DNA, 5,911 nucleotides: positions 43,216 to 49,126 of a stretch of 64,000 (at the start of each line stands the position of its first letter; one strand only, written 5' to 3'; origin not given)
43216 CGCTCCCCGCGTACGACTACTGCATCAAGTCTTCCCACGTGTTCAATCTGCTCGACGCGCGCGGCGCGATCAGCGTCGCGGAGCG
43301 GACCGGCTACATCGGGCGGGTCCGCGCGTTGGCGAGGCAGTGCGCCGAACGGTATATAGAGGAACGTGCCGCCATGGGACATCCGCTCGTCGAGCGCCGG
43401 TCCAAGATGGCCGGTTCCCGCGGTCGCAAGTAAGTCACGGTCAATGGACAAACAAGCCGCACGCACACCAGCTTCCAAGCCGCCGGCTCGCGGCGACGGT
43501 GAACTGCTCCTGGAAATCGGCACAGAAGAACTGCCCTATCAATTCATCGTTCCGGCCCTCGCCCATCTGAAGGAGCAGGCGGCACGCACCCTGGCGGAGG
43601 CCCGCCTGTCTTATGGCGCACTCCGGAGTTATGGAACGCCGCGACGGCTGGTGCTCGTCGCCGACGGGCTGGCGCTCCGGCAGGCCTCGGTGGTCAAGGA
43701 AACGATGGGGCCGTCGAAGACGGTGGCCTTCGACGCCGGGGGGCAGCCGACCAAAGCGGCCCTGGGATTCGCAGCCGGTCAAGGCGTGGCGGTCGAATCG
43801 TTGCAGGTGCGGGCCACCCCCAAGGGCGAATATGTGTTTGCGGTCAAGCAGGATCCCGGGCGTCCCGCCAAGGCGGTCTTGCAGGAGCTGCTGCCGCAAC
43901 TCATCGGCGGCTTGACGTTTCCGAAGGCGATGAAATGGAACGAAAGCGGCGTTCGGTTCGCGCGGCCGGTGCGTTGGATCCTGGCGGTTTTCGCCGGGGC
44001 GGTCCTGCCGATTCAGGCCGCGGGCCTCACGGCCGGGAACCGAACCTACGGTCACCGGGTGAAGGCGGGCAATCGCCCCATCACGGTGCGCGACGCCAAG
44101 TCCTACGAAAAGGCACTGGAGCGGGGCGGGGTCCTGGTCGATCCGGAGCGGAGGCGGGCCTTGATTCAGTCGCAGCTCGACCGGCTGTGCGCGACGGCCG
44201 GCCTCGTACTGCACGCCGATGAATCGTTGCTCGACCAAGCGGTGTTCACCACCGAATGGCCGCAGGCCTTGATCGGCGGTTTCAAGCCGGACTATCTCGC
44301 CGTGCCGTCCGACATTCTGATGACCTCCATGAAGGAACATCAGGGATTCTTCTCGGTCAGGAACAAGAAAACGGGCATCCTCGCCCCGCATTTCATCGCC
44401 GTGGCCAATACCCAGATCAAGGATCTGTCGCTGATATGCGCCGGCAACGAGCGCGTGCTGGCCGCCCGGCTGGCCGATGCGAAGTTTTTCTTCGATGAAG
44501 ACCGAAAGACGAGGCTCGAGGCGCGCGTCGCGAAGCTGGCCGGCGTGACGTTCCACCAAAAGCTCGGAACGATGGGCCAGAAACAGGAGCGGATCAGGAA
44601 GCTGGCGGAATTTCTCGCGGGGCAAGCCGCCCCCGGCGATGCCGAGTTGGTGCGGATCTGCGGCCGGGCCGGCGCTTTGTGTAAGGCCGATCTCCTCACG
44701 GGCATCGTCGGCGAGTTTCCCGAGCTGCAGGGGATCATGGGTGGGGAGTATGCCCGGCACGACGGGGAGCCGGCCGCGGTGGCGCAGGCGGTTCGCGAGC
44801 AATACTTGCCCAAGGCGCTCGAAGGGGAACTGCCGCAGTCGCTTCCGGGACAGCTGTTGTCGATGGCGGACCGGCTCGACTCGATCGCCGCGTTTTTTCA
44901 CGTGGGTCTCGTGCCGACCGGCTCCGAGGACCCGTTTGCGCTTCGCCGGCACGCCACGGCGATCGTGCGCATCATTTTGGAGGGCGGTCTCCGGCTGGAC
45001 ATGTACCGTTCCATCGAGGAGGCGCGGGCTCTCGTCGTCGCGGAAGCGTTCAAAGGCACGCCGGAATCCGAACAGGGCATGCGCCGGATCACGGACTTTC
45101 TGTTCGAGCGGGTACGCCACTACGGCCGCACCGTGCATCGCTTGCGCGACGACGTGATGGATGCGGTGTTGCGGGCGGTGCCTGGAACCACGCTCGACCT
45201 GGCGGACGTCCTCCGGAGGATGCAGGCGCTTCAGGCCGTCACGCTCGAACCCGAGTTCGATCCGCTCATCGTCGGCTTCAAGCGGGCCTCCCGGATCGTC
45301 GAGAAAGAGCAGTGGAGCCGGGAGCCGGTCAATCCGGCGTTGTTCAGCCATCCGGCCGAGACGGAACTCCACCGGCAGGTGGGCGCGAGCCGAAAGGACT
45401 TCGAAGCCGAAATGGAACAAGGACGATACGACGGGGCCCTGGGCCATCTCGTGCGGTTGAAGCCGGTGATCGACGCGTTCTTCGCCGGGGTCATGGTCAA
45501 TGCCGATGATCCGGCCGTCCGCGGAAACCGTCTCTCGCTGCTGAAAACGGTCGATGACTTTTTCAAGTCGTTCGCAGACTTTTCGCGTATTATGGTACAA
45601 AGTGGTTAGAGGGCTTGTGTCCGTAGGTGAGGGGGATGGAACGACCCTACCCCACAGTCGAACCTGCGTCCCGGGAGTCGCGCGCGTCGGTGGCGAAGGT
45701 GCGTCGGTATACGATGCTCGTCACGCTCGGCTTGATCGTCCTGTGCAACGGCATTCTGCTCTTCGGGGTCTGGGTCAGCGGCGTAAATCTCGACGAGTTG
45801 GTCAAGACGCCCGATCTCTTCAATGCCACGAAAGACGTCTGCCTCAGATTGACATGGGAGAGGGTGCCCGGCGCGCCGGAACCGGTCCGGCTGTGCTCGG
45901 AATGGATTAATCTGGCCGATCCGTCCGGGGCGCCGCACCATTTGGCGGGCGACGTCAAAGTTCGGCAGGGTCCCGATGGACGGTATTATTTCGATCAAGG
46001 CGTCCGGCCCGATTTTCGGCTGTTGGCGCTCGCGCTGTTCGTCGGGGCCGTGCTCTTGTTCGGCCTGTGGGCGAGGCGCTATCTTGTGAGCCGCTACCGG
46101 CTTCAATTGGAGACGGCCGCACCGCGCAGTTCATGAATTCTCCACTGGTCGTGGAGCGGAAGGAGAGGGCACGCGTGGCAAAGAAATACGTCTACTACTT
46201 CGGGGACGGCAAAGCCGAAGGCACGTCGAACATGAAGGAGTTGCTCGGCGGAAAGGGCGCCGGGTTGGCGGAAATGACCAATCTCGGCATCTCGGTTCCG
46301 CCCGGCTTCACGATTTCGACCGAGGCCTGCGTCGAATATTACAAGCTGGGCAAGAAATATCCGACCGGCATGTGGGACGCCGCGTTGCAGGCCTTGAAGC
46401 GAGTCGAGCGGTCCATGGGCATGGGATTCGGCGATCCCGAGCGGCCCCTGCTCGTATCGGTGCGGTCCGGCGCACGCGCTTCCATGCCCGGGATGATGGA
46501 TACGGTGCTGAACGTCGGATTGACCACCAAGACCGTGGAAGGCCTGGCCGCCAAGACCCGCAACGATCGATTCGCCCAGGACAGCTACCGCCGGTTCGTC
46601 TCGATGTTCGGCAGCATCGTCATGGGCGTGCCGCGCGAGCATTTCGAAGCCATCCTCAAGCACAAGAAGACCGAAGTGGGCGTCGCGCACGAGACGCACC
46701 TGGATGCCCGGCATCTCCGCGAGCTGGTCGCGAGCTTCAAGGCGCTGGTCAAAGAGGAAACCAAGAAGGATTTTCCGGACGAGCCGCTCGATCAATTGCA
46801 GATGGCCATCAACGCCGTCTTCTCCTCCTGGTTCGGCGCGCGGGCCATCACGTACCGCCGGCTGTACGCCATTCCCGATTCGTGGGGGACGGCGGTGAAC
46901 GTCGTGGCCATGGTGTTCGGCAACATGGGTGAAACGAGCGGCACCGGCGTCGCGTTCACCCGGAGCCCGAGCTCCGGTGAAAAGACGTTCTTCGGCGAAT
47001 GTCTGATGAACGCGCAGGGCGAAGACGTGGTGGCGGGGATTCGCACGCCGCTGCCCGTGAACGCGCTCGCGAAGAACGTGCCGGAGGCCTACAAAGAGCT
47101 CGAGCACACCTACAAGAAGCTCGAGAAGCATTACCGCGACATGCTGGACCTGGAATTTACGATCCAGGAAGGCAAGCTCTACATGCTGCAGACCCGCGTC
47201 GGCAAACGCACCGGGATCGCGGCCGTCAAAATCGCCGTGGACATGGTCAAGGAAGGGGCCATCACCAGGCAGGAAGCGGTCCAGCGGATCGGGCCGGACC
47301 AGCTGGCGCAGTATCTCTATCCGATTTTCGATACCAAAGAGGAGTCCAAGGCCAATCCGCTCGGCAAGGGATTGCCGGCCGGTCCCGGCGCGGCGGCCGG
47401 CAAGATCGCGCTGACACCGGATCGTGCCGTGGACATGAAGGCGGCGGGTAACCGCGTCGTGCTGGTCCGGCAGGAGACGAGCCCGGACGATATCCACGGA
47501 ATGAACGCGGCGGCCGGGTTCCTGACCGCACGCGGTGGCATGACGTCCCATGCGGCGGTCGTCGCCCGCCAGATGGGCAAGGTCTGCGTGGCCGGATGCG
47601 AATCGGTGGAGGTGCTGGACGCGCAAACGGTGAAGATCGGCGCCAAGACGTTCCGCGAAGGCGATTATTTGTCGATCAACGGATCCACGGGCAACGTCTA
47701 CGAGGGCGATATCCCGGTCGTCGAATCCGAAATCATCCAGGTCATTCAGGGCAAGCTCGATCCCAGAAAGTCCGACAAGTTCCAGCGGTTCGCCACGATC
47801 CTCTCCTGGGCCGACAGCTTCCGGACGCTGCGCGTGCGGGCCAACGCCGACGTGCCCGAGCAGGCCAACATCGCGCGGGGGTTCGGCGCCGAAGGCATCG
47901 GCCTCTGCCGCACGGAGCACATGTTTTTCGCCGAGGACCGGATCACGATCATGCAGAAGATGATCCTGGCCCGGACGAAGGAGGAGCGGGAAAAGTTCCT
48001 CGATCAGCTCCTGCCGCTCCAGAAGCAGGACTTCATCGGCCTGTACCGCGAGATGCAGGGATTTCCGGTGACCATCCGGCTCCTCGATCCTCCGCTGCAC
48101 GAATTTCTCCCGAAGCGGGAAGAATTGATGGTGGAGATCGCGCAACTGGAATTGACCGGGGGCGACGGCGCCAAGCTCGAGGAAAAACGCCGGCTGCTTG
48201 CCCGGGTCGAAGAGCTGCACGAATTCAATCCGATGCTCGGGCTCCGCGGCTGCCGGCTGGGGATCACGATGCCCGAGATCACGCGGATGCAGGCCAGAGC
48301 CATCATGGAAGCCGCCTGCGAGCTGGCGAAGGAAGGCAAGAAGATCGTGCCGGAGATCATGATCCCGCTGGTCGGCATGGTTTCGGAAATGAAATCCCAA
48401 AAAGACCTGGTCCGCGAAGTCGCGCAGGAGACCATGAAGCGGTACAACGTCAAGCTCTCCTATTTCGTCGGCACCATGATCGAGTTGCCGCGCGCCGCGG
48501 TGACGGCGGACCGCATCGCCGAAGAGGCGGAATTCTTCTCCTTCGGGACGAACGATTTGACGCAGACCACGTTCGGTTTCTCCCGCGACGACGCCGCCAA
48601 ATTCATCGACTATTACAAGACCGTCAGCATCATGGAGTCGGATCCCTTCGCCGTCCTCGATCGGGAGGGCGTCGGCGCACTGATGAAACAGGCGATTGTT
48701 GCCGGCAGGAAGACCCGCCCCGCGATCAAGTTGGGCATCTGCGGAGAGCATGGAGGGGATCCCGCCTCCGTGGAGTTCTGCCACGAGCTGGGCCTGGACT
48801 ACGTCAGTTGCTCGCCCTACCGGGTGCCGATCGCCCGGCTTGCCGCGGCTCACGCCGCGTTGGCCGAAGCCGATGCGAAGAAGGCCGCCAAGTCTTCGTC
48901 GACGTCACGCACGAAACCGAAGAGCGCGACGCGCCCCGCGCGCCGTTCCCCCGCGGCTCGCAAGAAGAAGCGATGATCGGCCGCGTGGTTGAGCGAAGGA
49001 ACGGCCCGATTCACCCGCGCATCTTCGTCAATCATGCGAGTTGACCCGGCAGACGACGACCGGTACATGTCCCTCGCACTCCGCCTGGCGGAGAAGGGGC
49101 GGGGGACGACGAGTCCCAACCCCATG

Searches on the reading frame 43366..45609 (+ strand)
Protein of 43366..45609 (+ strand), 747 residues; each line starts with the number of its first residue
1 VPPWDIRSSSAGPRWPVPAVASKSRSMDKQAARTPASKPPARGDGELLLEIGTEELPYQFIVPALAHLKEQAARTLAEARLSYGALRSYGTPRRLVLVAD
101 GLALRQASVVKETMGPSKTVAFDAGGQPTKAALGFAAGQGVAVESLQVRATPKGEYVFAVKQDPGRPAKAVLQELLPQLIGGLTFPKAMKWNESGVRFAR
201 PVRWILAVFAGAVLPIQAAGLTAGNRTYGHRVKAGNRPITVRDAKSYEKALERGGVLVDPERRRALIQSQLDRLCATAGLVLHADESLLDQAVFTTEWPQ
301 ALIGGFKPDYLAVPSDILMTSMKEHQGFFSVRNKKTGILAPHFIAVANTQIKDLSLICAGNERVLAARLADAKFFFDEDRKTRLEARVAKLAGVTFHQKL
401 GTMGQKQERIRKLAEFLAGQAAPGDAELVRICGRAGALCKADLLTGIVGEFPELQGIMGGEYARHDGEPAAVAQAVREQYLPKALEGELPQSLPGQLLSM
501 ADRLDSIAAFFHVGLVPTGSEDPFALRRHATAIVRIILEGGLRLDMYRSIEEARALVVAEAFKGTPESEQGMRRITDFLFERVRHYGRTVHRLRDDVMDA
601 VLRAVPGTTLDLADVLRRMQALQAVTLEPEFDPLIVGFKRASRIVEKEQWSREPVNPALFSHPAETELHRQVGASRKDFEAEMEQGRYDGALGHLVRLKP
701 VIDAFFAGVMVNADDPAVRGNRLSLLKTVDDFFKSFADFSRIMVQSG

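Call 87: search_protein_families(library=pfam, proteins=[window:43366-45609:+], max_evalue=0.00001)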
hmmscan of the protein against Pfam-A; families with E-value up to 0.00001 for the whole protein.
window:43366-45609:+ (747 aa): 1 family
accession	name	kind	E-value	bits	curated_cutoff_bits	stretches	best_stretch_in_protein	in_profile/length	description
PF02092.22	tRNA_synt_2f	-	3.6e-192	640.5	29.2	1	47-602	1-535/536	Glycyl-tRNA synthetase beta subunit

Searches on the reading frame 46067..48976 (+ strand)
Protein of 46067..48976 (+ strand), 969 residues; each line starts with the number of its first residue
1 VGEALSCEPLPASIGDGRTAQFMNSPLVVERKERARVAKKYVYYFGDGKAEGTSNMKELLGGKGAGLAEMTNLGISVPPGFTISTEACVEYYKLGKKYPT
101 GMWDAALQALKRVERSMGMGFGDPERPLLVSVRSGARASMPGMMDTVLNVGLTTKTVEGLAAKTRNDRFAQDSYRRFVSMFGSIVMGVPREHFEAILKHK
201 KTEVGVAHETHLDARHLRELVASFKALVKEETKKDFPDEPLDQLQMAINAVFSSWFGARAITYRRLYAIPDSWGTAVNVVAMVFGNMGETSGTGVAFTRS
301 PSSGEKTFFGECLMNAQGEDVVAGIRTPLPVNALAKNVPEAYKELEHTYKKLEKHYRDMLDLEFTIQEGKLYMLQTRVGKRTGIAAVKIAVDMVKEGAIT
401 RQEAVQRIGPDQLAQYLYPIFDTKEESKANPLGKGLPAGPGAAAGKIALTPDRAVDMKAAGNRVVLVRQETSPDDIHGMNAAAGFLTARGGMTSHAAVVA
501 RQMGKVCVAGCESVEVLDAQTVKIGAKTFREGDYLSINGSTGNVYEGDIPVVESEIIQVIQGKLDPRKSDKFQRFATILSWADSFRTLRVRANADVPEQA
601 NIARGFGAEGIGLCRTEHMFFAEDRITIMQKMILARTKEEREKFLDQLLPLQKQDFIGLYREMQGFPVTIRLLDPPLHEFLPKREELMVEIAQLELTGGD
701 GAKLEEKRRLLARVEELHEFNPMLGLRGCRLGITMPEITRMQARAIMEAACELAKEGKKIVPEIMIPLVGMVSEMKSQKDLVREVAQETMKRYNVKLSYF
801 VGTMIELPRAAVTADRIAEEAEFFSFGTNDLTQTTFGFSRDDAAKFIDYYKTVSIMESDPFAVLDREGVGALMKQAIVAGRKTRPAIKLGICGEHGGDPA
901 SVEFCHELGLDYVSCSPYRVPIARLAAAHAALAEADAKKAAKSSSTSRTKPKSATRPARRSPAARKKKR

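Call 87: search_protein_families(library=pfam, proteins=[window:46067-48976:+], max_evalue=0.00001)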
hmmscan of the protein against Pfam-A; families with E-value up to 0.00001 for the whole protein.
window:46067-48976:+ (969 aa): 3 families
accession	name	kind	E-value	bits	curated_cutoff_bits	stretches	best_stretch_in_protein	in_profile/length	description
PF02896.24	PEP-utilizers_C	-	2.4e-81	273.6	22.8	1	572-930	4-291/293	PEP-utilising enzyme, PEP-binding domain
PF01326.24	PPDK_N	-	2.2e-51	175.6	27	3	108-328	83-217/328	Pyruvate phosphate dikinase, AMP/ATP-binding domain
PF00391.29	PEP-utilizers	-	3.4e-23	81.5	23.1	1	463-542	4-72/72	PEP-utilising enzyme, mobile domain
